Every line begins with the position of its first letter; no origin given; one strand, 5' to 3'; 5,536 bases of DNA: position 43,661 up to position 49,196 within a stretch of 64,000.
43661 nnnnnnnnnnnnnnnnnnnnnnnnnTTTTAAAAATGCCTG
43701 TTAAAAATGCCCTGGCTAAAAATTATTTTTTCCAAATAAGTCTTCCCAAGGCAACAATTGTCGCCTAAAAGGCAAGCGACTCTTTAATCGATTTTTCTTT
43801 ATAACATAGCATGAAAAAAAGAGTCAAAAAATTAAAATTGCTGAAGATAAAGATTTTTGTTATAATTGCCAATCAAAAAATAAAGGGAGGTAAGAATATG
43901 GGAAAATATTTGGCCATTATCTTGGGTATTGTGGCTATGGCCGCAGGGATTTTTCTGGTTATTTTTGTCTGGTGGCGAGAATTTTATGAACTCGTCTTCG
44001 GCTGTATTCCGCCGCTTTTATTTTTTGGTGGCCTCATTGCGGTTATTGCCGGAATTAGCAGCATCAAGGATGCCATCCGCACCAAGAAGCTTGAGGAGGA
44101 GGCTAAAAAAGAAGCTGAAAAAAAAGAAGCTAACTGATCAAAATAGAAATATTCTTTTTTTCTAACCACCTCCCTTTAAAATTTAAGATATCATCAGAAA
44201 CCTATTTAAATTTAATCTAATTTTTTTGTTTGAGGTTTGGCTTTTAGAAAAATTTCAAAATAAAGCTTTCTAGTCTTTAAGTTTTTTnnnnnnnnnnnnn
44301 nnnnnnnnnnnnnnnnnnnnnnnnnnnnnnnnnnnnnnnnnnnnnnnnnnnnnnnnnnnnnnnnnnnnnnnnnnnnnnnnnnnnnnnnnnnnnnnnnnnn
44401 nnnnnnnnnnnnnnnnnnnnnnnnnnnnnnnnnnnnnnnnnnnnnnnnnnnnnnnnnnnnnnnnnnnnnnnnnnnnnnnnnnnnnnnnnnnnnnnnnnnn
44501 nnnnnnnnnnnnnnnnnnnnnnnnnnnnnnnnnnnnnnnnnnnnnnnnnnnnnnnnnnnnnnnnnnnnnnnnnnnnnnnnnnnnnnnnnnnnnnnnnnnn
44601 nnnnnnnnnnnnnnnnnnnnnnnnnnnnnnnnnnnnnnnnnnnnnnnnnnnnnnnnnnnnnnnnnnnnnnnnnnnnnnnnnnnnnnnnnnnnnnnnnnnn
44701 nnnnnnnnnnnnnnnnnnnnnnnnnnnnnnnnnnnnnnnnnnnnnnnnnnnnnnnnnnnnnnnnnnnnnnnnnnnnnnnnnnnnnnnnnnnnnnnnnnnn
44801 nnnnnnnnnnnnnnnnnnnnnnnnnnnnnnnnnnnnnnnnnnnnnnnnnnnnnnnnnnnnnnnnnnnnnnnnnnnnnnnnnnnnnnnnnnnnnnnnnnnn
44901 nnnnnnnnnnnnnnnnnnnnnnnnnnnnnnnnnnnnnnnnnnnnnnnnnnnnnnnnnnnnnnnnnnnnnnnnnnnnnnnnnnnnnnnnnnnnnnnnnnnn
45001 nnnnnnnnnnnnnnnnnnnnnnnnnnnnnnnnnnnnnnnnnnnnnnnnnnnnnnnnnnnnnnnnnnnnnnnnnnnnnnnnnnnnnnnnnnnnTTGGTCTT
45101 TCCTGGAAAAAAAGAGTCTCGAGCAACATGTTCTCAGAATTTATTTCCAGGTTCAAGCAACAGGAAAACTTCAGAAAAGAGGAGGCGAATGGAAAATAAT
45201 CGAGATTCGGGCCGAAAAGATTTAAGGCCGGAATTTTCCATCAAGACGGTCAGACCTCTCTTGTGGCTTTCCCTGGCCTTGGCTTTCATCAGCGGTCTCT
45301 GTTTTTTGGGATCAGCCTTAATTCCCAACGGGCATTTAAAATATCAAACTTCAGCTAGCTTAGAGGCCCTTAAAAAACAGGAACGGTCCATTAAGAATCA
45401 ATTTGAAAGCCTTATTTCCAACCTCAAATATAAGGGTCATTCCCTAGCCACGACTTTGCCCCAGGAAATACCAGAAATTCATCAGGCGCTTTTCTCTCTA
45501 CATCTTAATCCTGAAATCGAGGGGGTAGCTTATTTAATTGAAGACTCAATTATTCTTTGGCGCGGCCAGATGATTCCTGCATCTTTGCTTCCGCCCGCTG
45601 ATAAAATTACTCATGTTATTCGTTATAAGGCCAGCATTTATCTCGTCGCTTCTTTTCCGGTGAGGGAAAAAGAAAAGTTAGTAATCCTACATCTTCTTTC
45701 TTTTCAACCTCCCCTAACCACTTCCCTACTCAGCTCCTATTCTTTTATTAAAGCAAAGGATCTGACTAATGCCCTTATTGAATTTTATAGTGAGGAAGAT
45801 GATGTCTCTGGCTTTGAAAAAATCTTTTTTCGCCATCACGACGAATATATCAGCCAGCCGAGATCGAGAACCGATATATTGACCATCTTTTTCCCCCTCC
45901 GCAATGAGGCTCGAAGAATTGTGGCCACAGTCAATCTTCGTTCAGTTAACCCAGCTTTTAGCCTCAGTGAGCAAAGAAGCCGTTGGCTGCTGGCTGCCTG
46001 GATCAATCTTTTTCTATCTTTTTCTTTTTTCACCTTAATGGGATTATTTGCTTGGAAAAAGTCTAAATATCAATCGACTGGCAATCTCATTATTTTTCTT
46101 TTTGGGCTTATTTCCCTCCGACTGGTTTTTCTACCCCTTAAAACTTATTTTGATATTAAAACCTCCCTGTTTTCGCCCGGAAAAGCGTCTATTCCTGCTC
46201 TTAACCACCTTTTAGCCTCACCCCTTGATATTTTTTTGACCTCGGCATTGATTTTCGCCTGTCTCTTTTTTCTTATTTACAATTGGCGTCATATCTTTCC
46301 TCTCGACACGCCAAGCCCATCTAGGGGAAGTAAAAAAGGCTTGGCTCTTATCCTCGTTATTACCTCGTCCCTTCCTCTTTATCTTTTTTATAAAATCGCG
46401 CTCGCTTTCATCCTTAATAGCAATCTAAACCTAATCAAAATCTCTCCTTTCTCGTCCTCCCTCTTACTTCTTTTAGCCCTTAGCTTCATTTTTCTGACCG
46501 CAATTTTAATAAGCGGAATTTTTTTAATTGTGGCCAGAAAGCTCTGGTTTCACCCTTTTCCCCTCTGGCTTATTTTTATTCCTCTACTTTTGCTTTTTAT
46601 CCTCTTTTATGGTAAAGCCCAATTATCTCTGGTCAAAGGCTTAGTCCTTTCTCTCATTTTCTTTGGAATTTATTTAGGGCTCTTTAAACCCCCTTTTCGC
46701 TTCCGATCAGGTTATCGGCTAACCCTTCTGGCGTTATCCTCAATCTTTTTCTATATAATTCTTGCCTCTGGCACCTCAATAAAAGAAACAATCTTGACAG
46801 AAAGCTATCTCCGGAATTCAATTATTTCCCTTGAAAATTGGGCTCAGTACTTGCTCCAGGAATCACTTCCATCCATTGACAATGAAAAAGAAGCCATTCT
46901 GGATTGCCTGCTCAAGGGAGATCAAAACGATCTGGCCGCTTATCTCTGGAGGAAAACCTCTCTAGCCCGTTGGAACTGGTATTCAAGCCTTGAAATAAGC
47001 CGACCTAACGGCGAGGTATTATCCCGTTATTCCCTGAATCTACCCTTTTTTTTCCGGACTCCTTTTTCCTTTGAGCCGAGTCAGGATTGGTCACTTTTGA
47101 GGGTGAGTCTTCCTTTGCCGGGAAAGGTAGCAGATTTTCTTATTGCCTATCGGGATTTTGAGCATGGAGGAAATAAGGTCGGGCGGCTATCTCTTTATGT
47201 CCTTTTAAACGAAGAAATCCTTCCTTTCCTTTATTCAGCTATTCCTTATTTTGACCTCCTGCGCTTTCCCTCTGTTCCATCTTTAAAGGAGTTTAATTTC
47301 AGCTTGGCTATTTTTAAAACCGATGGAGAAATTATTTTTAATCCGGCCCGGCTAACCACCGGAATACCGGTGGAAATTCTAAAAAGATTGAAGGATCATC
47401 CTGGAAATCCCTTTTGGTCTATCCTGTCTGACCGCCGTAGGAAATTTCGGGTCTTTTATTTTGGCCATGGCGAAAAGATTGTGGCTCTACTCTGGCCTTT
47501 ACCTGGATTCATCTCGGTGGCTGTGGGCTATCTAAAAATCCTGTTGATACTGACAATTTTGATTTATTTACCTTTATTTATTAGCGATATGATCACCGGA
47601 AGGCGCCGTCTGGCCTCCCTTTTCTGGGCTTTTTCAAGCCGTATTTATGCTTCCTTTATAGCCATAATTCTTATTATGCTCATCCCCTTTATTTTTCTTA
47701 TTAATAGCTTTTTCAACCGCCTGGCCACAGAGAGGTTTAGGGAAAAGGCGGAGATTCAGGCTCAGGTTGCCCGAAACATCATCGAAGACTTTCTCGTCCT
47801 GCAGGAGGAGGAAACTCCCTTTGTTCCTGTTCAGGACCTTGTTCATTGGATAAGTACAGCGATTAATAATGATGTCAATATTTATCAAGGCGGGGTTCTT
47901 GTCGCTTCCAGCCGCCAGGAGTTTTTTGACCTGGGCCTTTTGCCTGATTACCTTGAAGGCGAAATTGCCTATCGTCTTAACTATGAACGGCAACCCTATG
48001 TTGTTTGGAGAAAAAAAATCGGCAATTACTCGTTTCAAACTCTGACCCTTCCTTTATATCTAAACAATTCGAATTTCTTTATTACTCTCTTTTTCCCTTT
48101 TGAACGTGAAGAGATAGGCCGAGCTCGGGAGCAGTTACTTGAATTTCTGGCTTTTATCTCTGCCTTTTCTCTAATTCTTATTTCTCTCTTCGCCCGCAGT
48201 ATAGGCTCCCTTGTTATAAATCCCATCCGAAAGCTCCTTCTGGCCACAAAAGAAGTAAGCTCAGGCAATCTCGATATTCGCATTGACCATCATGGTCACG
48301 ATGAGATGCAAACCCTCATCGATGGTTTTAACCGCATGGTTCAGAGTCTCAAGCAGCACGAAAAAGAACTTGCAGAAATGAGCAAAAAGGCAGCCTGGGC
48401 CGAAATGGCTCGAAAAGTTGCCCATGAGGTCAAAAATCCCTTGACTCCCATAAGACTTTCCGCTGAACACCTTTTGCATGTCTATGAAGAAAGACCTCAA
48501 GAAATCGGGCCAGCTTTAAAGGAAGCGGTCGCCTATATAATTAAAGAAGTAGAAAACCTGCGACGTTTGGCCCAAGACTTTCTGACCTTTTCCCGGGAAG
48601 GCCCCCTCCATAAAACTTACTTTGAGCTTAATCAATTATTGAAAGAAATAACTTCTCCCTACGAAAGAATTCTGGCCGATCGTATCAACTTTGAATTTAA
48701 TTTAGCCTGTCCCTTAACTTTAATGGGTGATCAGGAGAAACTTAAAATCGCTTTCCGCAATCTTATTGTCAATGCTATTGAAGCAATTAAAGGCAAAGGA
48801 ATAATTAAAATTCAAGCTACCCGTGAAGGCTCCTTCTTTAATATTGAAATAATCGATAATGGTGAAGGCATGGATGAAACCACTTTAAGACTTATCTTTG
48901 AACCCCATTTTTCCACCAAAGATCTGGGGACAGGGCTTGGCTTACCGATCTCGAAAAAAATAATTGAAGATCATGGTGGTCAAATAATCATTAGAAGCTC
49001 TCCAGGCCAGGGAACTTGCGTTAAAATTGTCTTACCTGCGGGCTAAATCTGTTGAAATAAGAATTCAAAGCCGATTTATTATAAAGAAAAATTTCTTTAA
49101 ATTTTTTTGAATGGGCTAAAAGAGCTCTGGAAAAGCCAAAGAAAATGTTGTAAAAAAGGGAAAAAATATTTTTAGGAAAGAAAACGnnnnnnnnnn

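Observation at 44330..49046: RHH regulator, NTF2-like protein and a 1286-aa orphan polytopic sensor kinase with no response regulator in 64 kb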

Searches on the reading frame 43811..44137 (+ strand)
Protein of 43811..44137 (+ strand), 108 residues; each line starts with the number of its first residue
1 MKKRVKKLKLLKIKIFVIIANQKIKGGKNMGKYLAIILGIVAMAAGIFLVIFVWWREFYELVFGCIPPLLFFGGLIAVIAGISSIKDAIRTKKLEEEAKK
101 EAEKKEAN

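Call 3: search_protein_families(library=pfam, proteins=[window:43811-44137:+], max_evalue=0.1)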
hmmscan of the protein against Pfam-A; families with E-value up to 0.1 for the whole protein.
window:43811-44137:+ (108 aa): 8 families
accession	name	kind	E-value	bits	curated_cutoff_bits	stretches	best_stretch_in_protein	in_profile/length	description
PF15471.11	TMEM171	-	0.00037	20.1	27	1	30-98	19-86/320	Transmembrane protein family 171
PF03741.22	TerC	-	0.0023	18.1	27.8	1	25-103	31-96/178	Integral membrane protein TerC family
PF01496.24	V_ATPase_I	-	0.018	13.4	30.7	1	34-77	519-564/815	V-type ATPase 116kDa subunit family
PF03419.18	Peptidase_U4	-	0.023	14.4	28.4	1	14-97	69-145/284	Sporulation factor SpoIIGA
PF00335.26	Tetraspanin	-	0.059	13.5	32.1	1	32-88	44-103/225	Tetraspanin family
PF20990.2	DUF2207_C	-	0.069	13.3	33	1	31-99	134-201/247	Predicted membrane protein (DUF2207) C-terminal domain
PF14774.11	FAM177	-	0.075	13.8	25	0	17-41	67-91/117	FAM177 family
PF13828.11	DUF4190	-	0.083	13.1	35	0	38-92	1-38/62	Domain of unknown function (DUF4190)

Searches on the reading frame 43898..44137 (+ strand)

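Call 56: search_protein_families(library=pfam, proteins=[window:43898-44137:+], max_evalue=1)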
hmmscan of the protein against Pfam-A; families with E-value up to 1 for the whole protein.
window:43898-44137:+ (79 aa): 11 families
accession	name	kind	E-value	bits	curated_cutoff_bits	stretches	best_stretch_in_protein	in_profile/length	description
PF15471.11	TMEM171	-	0.00038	20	27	1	5-70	23-87/320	Transmembrane protein family 171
PF03741.22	TerC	-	0.003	17.8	27.8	1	2-74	37-96/178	Integral membrane protein TerC family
PF13828.11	DUF4190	-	0.0048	17.1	35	1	32-63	6-38/62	Domain of unknown function (DUF4190)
PF01496.24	V_ATPase_I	-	0.011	14.2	30.7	1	5-48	519-564/815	V-type ATPase 116kDa subunit family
PF00335.26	Tetraspanin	-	0.053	13.6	32.1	1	3-61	2-70/225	Tetraspanin family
PF20990.2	DUF2207_C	-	0.091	12.9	33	1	5-70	137-201/247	Predicted membrane protein (DUF2207) C-terminal domain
PF06305.16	LapA_dom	-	0.15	12.4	28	1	41-75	27-62/64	Lipopolysaccharide assembly protein A domain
PF04103.21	CD20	-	0.19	12.2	27.9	1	7-64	7-57/156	CD20-like family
PF23933.1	DUF7269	-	0.24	11.9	29.1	1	9-70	1-58/162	Family of unknown function (DUF7269)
PF03729.18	DUF308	-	0.31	11.8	25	0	3-54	22-70/73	Short repeat of unknown function (DUF308)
PF05360.19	YiaAB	-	0.54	11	26.6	1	4-34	6-37/53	yiaA/B two helix domain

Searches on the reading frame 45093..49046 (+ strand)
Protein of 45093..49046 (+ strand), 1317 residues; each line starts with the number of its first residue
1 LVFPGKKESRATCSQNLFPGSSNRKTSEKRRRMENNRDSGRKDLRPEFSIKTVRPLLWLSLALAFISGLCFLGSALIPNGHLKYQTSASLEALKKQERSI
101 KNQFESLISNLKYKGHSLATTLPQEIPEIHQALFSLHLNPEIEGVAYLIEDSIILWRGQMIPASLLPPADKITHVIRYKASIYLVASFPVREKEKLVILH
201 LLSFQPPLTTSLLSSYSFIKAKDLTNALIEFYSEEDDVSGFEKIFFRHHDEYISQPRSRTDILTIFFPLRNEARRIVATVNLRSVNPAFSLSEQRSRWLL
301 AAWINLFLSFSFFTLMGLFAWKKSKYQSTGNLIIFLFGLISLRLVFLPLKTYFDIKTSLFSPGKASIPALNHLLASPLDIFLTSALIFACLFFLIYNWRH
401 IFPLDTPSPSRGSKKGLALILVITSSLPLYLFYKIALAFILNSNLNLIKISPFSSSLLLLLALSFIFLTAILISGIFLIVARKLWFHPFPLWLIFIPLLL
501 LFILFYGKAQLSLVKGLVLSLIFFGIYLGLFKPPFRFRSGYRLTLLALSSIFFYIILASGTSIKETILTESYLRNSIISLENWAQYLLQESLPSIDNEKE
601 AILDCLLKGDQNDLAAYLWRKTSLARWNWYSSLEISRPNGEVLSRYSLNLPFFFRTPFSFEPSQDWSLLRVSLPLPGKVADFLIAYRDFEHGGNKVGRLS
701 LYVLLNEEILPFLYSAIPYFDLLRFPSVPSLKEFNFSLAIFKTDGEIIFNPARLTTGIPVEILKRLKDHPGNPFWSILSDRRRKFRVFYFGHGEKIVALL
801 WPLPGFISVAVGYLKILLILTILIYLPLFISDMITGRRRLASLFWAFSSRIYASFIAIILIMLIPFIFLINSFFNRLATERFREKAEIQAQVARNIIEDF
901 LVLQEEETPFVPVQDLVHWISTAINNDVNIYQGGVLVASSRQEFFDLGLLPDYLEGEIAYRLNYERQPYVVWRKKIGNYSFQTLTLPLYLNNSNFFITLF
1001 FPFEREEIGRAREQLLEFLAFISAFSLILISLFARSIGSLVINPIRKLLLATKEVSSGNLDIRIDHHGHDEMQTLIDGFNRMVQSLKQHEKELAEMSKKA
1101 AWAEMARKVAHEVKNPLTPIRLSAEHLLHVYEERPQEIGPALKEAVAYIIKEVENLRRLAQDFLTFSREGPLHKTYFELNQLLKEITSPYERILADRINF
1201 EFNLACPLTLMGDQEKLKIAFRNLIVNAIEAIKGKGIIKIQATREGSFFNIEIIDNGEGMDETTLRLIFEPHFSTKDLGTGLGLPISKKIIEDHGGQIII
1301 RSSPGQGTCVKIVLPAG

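Call 3: search_protein_families(library=pfam, proteins=[window:45093-49046:+], max_evalue=0.1)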
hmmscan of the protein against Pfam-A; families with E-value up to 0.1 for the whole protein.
window:45093-49046:+ (1317 aa): 6 families
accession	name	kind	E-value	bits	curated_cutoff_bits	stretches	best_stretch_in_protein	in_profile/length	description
PF02518.31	HATPase_c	-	6.9e-23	81.6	26.4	1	1212-1316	1-109/111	Histidine kinase-, DNA gyrase B-, and HSP90-like ATPase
PF00672.30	HAMP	-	2.7e-12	47.3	25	1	1040-1088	5-53/53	HAMP domain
PF00512.31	HisKA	-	1.4e-10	41.5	26.9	1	1103-1169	3-63/66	His Kinase A (phospho-acceptor) domain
PF14501.12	HATPase_c_5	-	0.0002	21.6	22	1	1216-1302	5-90/102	GHKL domain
PF13581.12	HATPase_c_2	-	0.00057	20.3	27.4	1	1215-1312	30-125/127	Histidine kinase-like ATPase domain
PF13589.12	HATPase_c_3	-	0.01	16.3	25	1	1218-1277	4-62/137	Histidine kinase-, DNA gyrase B-, and HSP90-like ATPase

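Call 6: search_protein_families(library=ncbifam, proteins=[window:45189-49046:+], max_evalue=1)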
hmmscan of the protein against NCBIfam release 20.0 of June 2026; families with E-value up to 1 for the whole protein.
window:45189-49046:+ (1285 aa): 98 families (the best 25 are shown)
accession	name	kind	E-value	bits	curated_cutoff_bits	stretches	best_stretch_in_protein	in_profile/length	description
NF008468.0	PRK11360.1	equivalog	5.7e-48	163.7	646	1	1055-1284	381-608/616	two-component system sensor histidine kinase AtoS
NF047496.1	HK_LIC11548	equivalog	5.4e-45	154.2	750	1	993-1283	287-588/589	LIC_11548 family sensor histidine kinase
NF040691.1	MtrAB_MtrB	equivalog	1.1e-37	130.2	450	1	965-1284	170-492/507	MtrAB system histidine kinase MtrB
NF007688.0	PRK10364.1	equivalog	2e-37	129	479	1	1048-1284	218-451/460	two-component system sensor histidine kinase ZraS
NF046044.1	PnpS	equivalog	1.1e-32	113.6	400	1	1077-1283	177-390/390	two-component system histidine kinase PnpS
NF010411.0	PRK13837.1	equivalog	2.1e-32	112.1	647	1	1073-1284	453-675/828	two-component system VirA-like sensor kinase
NF033092.0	HK_WalK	equivalog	5.8e-32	111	725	2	1074-1283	376-593/594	cell wall metabolism sensor histidine kinase WalK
NF007004.0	PRK09467.1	equivalog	3e-30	105.4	415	1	982-1284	157-436/440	two-component system sensor histidine kinase EnvZ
TIGR01386.1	cztS_silS_copS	subfamily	4.5e-30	105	292.55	1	964-1279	143-453/457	heavy metal sensor histidine kinase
NF012163.2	BaeS_SmeS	equivalog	4.6e-30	104.9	500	1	987-1283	166-457/457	sensor histidine kinase efflux regulator BaeS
NF052574.1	HisKinEspCMyxo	equivalog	3.6e-29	101.5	1200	1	1049-1284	396-637/785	serine histidine kinase EspC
NF041210.1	his_kin_PieS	equivalog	2.1e-28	99.5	850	1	990-1284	172-470/474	two component system sensor histidine kinase PieS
NF007837.0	PRK10549.1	equivalog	6.1e-28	97.7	603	1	989-1283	168-457/466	envelope stress sensor histidine kinase BaeS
TIGR02966.1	phoR_proteo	equivalog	6.4e-28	97.7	334.2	1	1076-1281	120-332/333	phosphate regulon sensor histidine kinase PhoR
TIGR02916.1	PEP_his_kin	equivalog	5.1e-27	94.7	300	1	1056-1283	461-679/679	XrtA/PEP-CTERM system histidine kinase PrsK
NF053867.1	SprKinKinDBac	equivalog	1.9e-26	92.6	775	1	1055-1284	271-497/500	sporulation kinase KinD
NF047497.1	HK_LIC_12097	equivalog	1.9e-22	79.5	500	1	1051-1284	131-366/367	LIC_12097 family sensor histidine kinase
NF046026.1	HisKinCckACaul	equivalog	3.6e-22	78.3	1000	1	1051-1284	283-532/678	cell cycle histidine kinase CckA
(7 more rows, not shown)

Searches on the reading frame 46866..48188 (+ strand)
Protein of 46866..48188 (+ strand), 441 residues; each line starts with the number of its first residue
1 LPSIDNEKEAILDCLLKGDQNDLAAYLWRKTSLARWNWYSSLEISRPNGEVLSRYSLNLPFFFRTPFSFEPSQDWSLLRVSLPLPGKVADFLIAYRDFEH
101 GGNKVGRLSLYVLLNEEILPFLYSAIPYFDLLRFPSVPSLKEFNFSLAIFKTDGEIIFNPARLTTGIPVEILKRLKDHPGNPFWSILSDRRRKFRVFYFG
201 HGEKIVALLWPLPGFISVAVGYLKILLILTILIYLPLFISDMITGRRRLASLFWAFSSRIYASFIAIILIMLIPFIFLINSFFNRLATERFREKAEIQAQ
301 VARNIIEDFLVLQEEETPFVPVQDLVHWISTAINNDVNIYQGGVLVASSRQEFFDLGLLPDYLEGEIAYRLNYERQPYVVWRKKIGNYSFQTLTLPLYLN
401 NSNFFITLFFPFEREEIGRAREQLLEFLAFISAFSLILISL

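Call 17: find_related_loci(query=A1, collection=genome_contigs, flank=10000)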
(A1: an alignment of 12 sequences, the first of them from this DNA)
Query A1 (441 aa) in genome_contigs; peptide patterns used: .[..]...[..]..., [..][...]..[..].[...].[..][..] (x = any residue, [..] = any of these).
177 stretches matched a pattern; 160 encode a relative of the query (tblastn E <= 1e-3); the best 80 are kept; 80 distinct loci.
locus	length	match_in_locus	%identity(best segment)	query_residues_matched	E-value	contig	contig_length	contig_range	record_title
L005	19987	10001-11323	71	1-441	0e+0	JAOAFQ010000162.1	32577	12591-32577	MAG: Candidatus Aminicenantes bacterium isolate SKW293 k141_984143, whole genome shotgun sequence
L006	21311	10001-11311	61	4-439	3e-172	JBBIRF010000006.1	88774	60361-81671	MAG: Candidatus Aminicenantes bacterium isolate RSF170216_bin_343 NODE_333_length_88774_cov_6.012895, whole genome shotg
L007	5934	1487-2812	44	1-441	2e-118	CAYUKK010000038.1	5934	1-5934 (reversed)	MAG TPA_asm: uncultured Eubacteriales bacterium isolate SRP231805_co4_152 genome assembly, contig: k141_416640, whole ge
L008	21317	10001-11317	44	1-439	1e-118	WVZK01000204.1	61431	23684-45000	MAG: Candidatus Aminicenantes bacterium isolate CS4-C017 C_merged_R1_(paired)_contig_5397, whole genome shotgun sequence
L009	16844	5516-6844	43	1-439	2e-118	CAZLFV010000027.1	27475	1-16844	MAG TPA_asm: uncultured Eubacteriales bacterium isolate SRP231805_co1_145 genome assembly, contig: NODE_744_length_27475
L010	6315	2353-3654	43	1-434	8e-118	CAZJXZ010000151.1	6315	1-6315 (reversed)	MAG TPA_asm: uncultured Eubacteriales bacterium isolate binchicken_co383_20 genome assembly, contig: NODE_5366_length_63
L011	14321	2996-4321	44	1-441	1e-117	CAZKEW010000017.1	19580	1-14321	MAG TPA_asm: uncultured Eubacteriales bacterium isolate binchicken_co266_180 genome assembly, contig: NODE_4523_length_1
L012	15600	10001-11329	44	1-439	3e-117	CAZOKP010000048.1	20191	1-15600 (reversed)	MAG TPA_asm: uncultured Eubacteriales bacterium isolate binchicken_co189_413 genome assembly, contig: NODE_2433_length_2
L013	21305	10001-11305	45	1-434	2e-116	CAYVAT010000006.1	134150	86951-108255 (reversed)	MAG TPA_asm: uncultured Eubacteriales bacterium isolate binchicken_co178_256 genome assembly, contig: NODE_243_length_13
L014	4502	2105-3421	43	1-439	2e-116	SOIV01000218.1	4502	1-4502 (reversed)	MAG: Candidatus Aminicenantes bacterium isolate E29_bin47 NODE_11105_length_4502_cov_116.064538, whole genome shotgun se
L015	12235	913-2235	40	2-441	3e-115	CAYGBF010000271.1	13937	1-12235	MAG TPA_asm: uncultured Eubacteriales bacterium isolate ERP108616_co1_39 genome assembly, contig: k119_831967, whole gen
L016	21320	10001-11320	42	1-439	7e-115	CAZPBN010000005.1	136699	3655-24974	MAG TPA_asm: uncultured Eubacteriales bacterium isolate SRP141376_co1_219 genome assembly, contig: NODE_266_length_13669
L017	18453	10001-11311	44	2-439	6e-115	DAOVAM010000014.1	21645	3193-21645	MAG TPA_asm: Candidatus Aminicenantes bacterium isolate CSMAG_979 CSMAG_979_k141_5278419_length_21645_cov_9.0000, whole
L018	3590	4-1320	43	1-439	1e-116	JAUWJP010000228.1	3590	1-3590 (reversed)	MAG: Candidatus Aminicenantes bacterium isolate CSMAG_2323 CSMAG_2323_k127_5879356_length_3590_cov_28.2879, whole genome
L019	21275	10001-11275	45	1-424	8e-114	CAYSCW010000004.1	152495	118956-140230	MAG TPA_asm: uncultured Eubacteriales bacterium isolate binchicken_co34_437 genome assembly, contig: NODE_41_length_1524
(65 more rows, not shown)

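Call 47: search_solved_structures(query=A1, max_evalue=10, show_alignments=2)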
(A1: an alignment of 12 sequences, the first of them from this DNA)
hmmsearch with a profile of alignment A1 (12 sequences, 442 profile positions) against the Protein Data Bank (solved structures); distinct sequences matched with E-value up to 10: 0.

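Call 48: search_protein_families(library=pfam, alignment_id=A1, max_evalue=1)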
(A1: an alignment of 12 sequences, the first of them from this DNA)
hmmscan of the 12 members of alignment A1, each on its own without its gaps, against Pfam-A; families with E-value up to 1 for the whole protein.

A. member 1, seq(441 aa): 2 families
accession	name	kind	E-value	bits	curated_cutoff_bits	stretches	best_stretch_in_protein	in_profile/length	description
PF08510.17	PIG-P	-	0.17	12.2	39.3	1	229-302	20-85/121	PIG-P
PF12725.13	DUF3810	-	0.45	10.3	28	1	206-300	10-106/311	Protein of unknown function (DUF3810)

B. families by the number of members that match (of 12 scanned): 5 families
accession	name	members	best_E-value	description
PF13976.11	gag_pre-integrs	1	0.059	GAG-pre-integrase domain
PF15420.11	Abhydrolase_9_N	1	0.084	Alpha/beta-hydrolase family N-terminus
PF19127.6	Choline_bind_3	1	0.15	Choline-binding repeat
PF08510.17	PIG-P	1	0.17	PIG-P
PF12725.13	DUF3810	1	0.45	Protein of unknown function (DUF3810)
